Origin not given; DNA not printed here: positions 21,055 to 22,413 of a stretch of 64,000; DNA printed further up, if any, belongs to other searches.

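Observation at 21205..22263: FpoF/FrhB-like ferredoxin-domain protein encoded as first gene of an 11-subunit nuo operon lacking NuoEFG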

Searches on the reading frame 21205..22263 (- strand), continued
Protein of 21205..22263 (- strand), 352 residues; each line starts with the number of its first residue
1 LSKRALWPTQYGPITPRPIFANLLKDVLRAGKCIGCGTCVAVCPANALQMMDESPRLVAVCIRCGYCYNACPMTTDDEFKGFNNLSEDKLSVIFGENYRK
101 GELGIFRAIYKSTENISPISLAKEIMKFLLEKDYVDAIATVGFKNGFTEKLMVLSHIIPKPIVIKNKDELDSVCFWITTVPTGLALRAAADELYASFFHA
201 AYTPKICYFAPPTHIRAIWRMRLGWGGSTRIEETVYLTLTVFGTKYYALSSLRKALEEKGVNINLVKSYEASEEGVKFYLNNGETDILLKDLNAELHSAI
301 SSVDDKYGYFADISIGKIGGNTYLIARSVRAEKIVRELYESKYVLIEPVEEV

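Call 36: fold_search(model_id=the predicted structure, library=pdb)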
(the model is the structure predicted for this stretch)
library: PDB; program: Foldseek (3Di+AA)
matches with E <= 10: 400; with E <= 0.001: 21
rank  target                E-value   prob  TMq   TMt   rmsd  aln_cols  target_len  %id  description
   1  8riu_B                6.3e-16  1.00  0.51  0.49   6.0       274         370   18  Crystal structure of the F420-reducing carbon monoxide dehydrogenase component from the ethanotroph Candidatus Ethanop (released 2024-10-02)
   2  8rja_E                4.8e-15  1.00  0.50  0.51   9.7       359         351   19  Crystal structure of the F420-reducing formylmethanofuran dehydrogenase complex from the ethanotroph Candidatus Ethano (released 2024-10-02)
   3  7np8_A                6.4e-15  1.00  0.46  0.28   6.6       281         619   17  Crystal structure of the Coenzyme F420-dependent sulfite reductase from Methanocaldococcus jannaschii at 2.3-A resolut (released 2022-03-23)
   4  4ci0_C                6.8e-15  1.00  0.47  0.58   6.4       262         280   18  Electron cryo-microscopy of F420-reducing NiFe hydrogenase Frh (released 2014-02-26)
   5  7npa_A                1.2e-14  1.00  0.45  0.28   6.6       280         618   16  Crystal structure of the Coenzyme F420-dependent sulfite reductase from Methanothermococcus thermolithotrophicus at 1. (released 2022-03-23)
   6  7np8_B                1.2e-14  1.00  0.46  0.28   6.6       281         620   17  Crystal structure of the Coenzyme F420-dependent sulfite reductase from Methanocaldococcus jannaschii at 2.3-A resolut (released 2022-03-23)
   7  9r51_B                2.0e-14  1.00  0.48  0.59   6.2       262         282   18  Dimeric state of the F420-reducing hydrogenase from Methanothermococcus thermolithotrophicus in crystalline form 1 (released 2025-10-22)
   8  7npa_D                5.1e-14  1.00  0.48  0.30   8.8       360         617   17  Crystal structure of the Coenzyme F420-dependent sulfite reductase from Methanothermococcus thermolithotrophicus at 1. (released 2022-03-23)
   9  6qgr_B                8.3e-14  1.00  0.47  0.55   6.4       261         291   18  The F420-reducing [NiFe] hydrogenase complex from Methanosarcina barkeri at the Nia-S state (released 2019-10-23)
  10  7npa_N                1.0e-13  1.00  0.47  0.29   8.7       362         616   17  Crystal structure of the Coenzyme F420-dependent sulfite reductase from Methanothermococcus thermolithotrophicus at 1. (released 2022-03-23)
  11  6qii_B                1.1e-13  1.00  0.48  0.57   6.3       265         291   17  Xenon derivatization of the F420-reducing [NiFe] hydrogenase complex from Methanosarcina barkeri (released 2019-10-23)
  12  9r52_B                1.3e-13  1.00  0.45  0.56   6.6       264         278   18  Dimeric state of the F420-reducing hydrogenase from Methanothermococcus thermolithotrophicus in crystalline form 2 (released 2025-10-22)
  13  5dqr_C                7.9e-13  1.00  0.42  0.36   7.4       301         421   17  The crystal structure of Arabidopsis 7-hydroxymethyl chlorophyll a reductase (HCAR) (released 2016-04-20)
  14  5dqr_E                1.3e-12  1.00  0.44  0.39   8.1       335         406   16  The crystal structure of Arabidopsis 7-hydroxymethyl chlorophyll a reductase (HCAR) (released 2016-04-20)
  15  5dqr_B                1.8e-12  1.00  0.44  0.38   8.1       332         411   16  The crystal structure of Arabidopsis 7-hydroxymethyl chlorophyll a reductase (HCAR) (released 2016-04-20)
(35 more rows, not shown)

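Call 43: search_solved_structures(query=A1, max_evalue=0.001, show_alignments=5)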
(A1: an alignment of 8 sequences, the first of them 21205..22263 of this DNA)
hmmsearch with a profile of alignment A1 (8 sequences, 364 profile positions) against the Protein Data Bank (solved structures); distinct sequences matched with E-value up to 0.001: 123 (the best 60 are shown).
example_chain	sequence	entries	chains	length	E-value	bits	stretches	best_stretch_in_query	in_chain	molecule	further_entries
7np8_A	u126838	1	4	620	3.9e-28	101.7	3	236-354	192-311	Coenzyme F420-dependent sulfite reductase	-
7npa_A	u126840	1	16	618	5.5e-28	101.2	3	236-353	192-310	Coenzyme F420-dependent sulfite reductase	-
8rja_E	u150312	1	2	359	1.8e-23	86.3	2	242-362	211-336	Coenzyme F420 hydrogenase/dehydrogenase, beta subunit C terminus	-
9tn7_A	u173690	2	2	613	9.1e-21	77.5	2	236-355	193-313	Coenzyme F420 hydrogenase/dehydrogenase beta subunit domain protein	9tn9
9sw6_G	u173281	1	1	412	6.5e-19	71.4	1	31-74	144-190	Polyferredoxin protein MvhB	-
8riu_B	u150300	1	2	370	5.5e-17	65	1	23-362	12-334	Coenzyme F420 hydrogenase/dehydrogenase, beta subunit C terminus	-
9sfi_O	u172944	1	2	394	3e-16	62.6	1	28-75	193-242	Ferredoxin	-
5t5i_F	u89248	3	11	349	7.7e-15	58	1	27-75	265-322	Tungsten formylmethanofuran dehydrogenase subunit fwdF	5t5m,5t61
6qii_G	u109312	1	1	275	1.3e-14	57.2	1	19-75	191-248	Coenzyme F420 hydrogenase subunit gamma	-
6qgr_G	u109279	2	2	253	2.3e-14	56.4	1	19-75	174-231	Coenzyme F420 hydrogenase subunit gamma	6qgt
9sw6_H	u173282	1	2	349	1.4e-13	53.8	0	27-75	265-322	Tungsten formylmethanofuran dehydrogenase, subunit F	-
9eri_B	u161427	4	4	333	1.1e-11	47.6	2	28-72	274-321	Na(+)-translocating ferredoxin:NAD(+) oxidoreductase complex subunit B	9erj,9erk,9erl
9r51_B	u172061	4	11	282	1.5e-11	47.2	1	101-354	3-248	F420-reducing [NiFe]-hydrogenase from Methanothermococcus thermolithotrophicus subunit bet | F420-reducing [NiFe]-hydrogenase from Methanothermococcus thermolit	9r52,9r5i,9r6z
9sfi_T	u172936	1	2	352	5.4e-11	45.3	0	28-73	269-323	4Fe-4S ferredoxin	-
3zfs_B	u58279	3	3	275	2.5e-10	43.1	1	23-73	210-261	F420-REDUCING HYDROGENASE, SUBUNIT GAMMA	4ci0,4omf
8rja_F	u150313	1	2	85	4e-05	26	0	25-49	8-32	NAD(P)H-quinone oxidoreductase subunit I, chloroplastic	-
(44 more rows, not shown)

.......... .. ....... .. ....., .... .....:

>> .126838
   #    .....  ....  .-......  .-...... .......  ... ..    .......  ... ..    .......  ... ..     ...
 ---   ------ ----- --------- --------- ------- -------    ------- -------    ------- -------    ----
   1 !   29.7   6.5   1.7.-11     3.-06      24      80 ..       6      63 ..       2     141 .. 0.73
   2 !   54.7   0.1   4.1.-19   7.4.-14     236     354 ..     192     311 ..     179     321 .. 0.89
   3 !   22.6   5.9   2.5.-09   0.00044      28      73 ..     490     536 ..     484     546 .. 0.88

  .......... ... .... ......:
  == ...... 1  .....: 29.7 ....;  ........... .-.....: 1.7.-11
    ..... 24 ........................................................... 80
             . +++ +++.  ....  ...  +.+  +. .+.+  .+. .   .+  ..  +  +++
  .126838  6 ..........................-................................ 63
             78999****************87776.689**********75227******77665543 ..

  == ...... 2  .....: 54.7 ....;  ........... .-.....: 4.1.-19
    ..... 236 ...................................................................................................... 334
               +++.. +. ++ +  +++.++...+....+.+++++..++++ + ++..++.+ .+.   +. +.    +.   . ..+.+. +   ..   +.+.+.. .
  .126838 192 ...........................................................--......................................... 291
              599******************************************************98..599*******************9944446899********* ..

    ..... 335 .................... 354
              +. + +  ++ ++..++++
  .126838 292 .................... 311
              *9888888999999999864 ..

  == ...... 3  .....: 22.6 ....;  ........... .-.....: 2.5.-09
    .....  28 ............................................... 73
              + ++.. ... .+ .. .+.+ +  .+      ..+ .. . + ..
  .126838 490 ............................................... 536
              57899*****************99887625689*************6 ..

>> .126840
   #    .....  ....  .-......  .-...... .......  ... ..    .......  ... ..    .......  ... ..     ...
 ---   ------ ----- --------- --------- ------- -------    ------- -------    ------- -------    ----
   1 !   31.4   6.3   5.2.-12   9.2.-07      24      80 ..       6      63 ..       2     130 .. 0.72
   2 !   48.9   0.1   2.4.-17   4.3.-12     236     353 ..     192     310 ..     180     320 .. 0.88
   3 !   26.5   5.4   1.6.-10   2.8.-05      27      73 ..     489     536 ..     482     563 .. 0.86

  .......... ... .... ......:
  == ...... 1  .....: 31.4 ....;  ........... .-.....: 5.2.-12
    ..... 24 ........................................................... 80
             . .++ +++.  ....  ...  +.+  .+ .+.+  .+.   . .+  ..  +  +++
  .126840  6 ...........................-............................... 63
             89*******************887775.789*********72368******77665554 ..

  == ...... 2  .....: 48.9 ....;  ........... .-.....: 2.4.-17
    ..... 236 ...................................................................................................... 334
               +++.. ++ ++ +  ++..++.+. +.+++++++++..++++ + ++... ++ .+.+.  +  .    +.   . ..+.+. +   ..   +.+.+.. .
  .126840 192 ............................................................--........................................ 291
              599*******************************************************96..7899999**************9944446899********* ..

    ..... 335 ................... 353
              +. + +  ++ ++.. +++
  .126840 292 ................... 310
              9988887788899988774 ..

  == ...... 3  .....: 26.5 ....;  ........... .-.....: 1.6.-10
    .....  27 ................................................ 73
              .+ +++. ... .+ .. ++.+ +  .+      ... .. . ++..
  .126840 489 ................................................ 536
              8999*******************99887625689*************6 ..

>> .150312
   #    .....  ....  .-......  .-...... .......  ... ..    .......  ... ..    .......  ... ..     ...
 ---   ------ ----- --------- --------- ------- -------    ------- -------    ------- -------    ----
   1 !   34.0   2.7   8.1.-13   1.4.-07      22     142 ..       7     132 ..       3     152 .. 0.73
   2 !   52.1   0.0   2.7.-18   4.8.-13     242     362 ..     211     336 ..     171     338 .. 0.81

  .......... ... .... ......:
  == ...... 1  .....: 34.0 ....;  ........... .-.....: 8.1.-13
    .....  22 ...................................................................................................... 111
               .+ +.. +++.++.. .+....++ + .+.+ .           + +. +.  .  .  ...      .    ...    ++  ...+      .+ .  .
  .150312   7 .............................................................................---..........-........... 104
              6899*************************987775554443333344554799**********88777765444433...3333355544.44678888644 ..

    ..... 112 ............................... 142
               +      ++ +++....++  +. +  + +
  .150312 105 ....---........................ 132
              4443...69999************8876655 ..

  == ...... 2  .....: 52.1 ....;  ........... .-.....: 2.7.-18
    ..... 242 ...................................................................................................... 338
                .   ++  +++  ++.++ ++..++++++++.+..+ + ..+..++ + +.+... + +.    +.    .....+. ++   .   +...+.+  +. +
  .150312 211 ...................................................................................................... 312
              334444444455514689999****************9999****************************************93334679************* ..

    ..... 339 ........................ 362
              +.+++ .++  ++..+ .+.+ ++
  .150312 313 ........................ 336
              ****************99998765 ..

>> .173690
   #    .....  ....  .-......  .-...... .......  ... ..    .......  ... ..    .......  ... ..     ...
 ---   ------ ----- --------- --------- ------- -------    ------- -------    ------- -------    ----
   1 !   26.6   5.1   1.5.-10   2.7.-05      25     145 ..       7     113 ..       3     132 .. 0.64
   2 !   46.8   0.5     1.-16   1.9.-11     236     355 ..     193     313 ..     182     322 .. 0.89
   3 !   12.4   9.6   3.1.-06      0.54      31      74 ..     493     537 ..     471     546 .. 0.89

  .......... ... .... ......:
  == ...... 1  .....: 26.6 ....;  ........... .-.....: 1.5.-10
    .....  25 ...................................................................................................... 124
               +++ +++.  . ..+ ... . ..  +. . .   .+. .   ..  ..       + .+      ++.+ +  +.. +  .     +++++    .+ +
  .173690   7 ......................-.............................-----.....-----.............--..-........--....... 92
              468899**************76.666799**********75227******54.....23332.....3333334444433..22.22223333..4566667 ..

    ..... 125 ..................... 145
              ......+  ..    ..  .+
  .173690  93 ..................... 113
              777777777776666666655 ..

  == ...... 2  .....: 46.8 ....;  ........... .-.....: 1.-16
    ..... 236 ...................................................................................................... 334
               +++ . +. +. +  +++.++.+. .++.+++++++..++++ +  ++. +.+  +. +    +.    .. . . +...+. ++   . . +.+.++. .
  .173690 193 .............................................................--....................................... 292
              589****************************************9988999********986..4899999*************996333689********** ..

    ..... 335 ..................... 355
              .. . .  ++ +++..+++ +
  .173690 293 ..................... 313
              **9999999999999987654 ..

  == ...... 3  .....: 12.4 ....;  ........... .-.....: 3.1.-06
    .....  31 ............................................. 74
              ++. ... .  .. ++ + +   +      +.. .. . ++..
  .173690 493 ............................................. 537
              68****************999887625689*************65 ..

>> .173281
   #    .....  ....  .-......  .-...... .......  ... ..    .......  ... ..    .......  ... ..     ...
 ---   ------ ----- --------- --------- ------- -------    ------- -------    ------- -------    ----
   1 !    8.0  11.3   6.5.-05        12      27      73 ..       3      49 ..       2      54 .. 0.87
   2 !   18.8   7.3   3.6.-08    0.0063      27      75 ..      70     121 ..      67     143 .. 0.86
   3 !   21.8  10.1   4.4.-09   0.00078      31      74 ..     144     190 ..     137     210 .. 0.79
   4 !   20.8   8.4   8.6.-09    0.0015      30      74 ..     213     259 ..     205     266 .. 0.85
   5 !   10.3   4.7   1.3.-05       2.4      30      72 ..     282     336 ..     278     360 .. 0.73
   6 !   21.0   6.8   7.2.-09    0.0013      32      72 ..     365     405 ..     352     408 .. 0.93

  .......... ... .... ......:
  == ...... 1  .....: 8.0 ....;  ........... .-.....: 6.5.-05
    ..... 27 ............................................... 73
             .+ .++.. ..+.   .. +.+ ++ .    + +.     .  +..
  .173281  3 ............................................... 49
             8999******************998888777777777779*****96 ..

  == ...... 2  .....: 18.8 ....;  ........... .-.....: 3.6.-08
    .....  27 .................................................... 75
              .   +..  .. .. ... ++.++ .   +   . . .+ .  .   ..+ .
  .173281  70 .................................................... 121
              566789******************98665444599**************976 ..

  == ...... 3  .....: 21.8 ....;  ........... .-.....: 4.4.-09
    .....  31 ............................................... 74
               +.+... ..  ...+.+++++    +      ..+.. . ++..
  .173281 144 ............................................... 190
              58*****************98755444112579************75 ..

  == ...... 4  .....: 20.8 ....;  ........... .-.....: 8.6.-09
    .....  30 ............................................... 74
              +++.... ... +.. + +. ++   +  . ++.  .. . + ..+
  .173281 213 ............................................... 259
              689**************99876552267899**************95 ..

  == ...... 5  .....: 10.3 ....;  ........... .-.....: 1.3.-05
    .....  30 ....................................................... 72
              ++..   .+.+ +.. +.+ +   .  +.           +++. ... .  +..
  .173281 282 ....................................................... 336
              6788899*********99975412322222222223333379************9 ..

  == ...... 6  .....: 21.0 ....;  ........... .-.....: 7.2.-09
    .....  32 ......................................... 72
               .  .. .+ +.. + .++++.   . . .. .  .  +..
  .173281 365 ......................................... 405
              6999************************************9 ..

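Call 45: list_cluster_members(proteins=[P0001, P0004, P0017, P0020])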
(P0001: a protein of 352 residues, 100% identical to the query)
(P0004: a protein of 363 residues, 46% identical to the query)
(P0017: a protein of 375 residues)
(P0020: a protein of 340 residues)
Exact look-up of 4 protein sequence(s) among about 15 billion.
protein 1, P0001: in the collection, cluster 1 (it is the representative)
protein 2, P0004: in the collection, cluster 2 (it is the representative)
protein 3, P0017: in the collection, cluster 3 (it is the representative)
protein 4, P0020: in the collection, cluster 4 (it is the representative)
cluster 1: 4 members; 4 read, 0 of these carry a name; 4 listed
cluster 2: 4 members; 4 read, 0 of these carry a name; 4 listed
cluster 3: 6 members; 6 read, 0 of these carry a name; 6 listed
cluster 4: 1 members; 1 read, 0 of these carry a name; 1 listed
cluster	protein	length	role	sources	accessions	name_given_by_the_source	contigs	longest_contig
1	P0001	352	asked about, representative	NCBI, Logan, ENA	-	-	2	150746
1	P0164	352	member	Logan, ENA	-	-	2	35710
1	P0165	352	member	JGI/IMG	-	-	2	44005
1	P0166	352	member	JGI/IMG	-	-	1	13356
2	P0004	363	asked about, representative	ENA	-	-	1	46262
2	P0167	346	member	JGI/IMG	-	-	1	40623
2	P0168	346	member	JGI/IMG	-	-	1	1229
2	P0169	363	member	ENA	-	-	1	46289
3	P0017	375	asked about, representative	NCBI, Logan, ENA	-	-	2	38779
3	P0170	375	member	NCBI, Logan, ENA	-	-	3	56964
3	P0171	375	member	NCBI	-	-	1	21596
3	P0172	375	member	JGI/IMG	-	-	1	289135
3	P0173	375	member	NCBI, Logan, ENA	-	-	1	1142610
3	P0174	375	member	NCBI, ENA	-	-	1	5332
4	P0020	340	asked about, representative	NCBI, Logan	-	-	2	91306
